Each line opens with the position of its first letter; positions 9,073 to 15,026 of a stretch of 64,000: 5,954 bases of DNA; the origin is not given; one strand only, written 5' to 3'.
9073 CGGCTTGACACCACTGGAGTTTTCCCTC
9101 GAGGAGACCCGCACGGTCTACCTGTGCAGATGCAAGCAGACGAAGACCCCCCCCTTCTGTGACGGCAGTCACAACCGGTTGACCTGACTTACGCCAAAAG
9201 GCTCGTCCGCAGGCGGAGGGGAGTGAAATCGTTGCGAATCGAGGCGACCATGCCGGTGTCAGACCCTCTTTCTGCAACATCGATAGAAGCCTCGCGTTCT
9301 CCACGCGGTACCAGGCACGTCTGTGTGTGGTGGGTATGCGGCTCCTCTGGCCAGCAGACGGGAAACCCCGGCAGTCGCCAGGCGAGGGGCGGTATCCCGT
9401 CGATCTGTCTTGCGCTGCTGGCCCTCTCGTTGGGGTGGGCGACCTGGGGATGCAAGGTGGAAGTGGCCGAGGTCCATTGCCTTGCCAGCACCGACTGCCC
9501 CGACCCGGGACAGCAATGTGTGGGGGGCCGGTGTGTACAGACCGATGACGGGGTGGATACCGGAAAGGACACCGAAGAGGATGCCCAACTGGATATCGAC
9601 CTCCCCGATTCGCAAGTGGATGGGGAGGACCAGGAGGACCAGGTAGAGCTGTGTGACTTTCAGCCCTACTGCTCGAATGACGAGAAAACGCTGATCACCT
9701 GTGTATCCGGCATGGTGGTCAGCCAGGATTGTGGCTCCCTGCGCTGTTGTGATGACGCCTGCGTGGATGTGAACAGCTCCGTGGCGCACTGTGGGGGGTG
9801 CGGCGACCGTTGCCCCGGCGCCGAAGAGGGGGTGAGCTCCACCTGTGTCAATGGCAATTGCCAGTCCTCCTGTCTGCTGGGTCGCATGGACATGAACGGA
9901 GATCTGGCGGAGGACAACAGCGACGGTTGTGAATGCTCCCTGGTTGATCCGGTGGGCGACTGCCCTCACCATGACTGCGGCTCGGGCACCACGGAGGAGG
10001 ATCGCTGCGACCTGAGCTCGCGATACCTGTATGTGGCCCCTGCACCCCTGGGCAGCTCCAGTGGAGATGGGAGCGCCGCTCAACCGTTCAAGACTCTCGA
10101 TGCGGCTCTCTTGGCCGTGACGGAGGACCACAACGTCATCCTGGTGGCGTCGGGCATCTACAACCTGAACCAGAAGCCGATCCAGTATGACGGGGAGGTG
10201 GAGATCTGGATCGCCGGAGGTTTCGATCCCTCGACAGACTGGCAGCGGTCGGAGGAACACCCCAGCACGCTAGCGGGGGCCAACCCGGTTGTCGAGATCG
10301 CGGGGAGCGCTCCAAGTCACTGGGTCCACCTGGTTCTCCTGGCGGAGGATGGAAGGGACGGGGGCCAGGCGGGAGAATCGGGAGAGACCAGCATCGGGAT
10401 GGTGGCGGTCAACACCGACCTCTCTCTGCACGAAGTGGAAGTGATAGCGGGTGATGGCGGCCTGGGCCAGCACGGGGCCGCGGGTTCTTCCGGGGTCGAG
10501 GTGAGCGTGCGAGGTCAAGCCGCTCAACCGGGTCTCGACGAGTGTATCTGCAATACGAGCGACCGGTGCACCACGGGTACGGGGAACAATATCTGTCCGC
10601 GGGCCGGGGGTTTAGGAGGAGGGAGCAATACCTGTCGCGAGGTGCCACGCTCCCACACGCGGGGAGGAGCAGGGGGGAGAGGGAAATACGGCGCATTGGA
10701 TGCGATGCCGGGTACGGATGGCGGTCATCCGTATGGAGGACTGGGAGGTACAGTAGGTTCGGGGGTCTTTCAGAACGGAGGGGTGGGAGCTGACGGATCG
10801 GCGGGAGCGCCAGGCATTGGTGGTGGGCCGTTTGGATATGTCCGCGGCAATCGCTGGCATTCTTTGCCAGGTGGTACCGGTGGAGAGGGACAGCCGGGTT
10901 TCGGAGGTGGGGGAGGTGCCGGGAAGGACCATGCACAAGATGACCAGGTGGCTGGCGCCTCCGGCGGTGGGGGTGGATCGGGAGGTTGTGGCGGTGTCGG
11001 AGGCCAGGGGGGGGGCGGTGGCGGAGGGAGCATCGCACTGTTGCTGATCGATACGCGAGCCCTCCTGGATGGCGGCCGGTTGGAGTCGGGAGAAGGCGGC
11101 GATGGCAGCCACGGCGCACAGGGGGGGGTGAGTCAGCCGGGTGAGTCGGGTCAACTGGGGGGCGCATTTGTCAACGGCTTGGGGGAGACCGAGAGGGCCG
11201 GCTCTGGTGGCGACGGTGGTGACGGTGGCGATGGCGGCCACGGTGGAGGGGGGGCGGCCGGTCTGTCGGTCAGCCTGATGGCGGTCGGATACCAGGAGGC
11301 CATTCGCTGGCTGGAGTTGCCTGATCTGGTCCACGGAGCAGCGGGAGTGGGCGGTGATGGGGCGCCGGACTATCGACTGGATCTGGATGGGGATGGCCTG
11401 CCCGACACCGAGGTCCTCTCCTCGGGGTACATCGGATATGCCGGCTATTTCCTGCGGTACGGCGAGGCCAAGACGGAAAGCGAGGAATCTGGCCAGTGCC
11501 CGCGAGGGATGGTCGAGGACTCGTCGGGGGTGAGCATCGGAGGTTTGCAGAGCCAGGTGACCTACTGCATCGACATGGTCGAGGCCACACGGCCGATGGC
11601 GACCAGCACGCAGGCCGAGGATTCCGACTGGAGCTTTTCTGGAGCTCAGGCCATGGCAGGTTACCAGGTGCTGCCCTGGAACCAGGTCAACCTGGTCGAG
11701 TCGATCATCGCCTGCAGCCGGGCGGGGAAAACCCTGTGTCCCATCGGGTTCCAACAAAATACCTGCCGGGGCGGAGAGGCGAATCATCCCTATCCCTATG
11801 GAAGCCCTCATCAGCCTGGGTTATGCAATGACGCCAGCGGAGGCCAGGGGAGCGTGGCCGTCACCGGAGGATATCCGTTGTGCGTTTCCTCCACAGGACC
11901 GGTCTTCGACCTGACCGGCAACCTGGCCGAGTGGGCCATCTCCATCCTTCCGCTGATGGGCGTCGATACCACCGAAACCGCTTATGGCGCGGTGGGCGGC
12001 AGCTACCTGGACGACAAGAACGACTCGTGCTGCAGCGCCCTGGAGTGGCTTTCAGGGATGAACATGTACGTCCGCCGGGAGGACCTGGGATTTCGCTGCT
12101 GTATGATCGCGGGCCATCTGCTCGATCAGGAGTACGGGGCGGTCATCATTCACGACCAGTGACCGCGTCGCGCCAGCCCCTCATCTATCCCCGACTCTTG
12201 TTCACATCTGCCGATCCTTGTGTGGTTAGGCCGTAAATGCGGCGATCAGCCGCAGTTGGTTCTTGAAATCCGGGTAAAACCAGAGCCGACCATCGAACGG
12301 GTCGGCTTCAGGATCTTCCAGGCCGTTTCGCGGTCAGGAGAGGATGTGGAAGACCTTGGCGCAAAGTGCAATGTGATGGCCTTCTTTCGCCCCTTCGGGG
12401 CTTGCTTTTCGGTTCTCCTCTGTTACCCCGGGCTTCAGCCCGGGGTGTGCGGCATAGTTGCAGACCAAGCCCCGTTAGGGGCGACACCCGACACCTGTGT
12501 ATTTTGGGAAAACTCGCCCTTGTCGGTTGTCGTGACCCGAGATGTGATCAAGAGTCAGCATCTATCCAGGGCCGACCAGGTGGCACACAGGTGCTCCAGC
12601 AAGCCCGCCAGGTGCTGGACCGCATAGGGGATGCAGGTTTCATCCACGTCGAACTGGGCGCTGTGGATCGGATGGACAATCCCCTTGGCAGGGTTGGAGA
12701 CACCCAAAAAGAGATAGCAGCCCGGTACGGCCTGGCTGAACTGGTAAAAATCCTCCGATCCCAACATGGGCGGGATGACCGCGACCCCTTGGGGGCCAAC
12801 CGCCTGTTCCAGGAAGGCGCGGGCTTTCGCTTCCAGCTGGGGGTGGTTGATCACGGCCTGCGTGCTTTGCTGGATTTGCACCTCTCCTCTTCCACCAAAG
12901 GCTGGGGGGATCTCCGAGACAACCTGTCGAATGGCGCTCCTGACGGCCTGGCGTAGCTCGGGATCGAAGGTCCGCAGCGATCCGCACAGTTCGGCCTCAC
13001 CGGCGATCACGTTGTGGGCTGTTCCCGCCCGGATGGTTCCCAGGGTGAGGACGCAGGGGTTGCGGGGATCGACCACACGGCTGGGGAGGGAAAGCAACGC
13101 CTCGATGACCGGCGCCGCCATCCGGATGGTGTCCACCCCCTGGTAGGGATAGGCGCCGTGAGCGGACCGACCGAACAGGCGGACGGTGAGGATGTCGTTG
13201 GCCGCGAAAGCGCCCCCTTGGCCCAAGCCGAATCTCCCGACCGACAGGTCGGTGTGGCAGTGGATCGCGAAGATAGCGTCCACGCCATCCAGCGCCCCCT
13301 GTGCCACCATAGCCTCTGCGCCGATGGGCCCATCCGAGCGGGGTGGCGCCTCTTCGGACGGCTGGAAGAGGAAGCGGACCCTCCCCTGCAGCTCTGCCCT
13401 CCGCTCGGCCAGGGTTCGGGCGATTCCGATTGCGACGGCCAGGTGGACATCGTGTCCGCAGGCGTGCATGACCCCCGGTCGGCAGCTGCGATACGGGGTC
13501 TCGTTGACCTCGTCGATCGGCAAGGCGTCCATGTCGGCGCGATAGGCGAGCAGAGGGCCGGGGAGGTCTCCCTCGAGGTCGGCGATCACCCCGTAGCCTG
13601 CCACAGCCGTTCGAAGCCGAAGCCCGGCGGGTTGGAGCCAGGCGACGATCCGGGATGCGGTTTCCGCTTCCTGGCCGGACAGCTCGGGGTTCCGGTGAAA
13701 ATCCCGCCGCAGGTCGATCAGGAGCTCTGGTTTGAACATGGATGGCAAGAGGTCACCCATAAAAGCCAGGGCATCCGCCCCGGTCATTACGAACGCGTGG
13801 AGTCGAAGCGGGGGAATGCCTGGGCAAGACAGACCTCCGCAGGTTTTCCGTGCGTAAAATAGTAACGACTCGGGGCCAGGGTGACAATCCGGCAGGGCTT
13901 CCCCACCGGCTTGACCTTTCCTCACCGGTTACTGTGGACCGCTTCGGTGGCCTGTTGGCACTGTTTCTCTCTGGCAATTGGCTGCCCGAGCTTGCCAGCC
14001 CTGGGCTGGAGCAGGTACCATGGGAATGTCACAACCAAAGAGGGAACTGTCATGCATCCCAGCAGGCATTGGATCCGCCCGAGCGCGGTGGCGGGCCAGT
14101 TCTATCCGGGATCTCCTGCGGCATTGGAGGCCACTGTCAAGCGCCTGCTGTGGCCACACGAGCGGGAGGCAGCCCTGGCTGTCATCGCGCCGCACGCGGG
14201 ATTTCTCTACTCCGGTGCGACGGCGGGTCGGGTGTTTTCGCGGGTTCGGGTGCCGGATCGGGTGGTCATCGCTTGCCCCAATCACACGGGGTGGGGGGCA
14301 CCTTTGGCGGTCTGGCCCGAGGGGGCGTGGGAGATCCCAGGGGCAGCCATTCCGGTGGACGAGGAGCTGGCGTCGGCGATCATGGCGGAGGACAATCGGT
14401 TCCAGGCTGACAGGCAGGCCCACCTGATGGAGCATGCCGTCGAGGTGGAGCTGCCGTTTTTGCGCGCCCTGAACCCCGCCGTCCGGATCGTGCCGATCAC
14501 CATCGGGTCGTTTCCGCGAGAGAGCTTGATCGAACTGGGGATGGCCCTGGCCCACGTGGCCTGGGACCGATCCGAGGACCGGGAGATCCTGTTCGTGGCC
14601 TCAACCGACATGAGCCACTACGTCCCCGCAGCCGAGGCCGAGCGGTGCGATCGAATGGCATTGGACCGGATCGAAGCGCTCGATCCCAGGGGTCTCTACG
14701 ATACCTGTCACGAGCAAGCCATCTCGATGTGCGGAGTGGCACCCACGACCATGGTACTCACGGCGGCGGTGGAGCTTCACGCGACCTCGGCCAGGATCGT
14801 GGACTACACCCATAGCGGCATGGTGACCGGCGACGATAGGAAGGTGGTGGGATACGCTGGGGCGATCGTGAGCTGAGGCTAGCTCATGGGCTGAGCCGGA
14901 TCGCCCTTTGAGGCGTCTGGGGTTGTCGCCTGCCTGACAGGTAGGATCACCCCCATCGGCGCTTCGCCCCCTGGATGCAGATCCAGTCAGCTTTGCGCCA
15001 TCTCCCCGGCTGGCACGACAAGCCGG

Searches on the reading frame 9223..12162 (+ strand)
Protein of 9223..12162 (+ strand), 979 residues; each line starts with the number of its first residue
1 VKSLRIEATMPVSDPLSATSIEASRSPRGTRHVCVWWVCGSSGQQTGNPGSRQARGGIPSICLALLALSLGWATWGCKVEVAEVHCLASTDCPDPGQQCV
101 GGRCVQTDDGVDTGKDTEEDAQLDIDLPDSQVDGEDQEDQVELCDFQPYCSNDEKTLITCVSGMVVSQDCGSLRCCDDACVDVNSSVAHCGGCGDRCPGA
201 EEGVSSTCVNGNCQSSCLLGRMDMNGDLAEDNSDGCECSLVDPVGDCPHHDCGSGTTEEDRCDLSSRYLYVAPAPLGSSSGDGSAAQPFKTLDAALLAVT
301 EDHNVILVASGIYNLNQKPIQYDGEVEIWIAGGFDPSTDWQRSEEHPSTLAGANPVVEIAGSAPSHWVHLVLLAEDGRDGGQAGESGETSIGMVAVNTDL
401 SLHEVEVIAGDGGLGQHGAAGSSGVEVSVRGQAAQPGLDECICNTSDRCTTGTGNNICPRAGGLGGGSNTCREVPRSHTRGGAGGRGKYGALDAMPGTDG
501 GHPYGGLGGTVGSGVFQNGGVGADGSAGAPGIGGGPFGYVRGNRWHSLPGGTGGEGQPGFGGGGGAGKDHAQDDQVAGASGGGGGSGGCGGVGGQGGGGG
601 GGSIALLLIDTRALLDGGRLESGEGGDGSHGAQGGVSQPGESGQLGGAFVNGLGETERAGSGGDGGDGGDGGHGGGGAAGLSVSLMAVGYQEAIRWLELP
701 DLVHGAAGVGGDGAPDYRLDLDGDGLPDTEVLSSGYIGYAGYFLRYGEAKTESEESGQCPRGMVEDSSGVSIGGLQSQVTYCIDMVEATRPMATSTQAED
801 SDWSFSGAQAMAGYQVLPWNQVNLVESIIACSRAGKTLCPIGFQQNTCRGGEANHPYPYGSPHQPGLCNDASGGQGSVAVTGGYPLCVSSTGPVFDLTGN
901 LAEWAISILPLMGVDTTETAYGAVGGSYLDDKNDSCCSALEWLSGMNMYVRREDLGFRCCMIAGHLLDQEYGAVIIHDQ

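Call 3: search_protein_families(library=pfam, proteins=[window:9223-12162:+], max_evalue=0.1)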
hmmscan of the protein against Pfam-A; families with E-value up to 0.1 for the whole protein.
window:9223-12162:+ (979 aa): 1 family
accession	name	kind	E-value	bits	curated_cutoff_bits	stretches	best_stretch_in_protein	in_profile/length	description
PF03781.23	FGE-sulfatase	-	0.059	13.5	23.3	1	817-959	91-253/255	Sulfatase-modifying factor enzyme 1-like domain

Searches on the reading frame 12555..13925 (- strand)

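Call 9: search_protein_families(library=pfam, proteins=[window:12555-13925:-], max_evalue=0.001)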
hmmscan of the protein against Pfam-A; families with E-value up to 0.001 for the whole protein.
window:12555-13925:- (456 aa): 2 families
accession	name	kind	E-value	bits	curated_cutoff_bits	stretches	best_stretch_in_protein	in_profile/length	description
PF01546.33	Peptidase_M20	-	1.6e-35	123.3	24.6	1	128-444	2-205/206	Peptidase family M20/M25/M40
PF07687.19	M20_dimer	-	3.9e-11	43.3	21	1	248-340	11-103/107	Peptidase dimerisation domain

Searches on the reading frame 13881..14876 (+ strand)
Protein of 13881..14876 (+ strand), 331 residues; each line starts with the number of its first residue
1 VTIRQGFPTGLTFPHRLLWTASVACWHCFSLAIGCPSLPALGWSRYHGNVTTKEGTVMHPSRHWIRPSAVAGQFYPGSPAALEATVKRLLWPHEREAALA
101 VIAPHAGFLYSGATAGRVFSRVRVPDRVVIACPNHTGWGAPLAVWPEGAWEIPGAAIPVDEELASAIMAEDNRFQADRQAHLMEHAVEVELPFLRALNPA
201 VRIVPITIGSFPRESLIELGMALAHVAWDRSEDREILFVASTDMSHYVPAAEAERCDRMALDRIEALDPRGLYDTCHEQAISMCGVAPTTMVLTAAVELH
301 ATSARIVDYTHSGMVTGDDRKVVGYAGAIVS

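Call 9: search_protein_families(library=pfam, proteins=[window:13881-14876:+], max_evalue=0.001)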
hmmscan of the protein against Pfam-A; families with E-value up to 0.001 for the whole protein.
window:13881-14876:+ (331 aa): 2 families
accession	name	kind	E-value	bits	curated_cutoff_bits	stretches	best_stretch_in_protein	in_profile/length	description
PF01875.22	Memo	-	2e-62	211.3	27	1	68-328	2-268/269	Memo-like protein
PF02900.23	LigB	-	1.2e-05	25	26.3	1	157-254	86-189/269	Catalytic LigB subunit of aromatic ring-opening dioxygenase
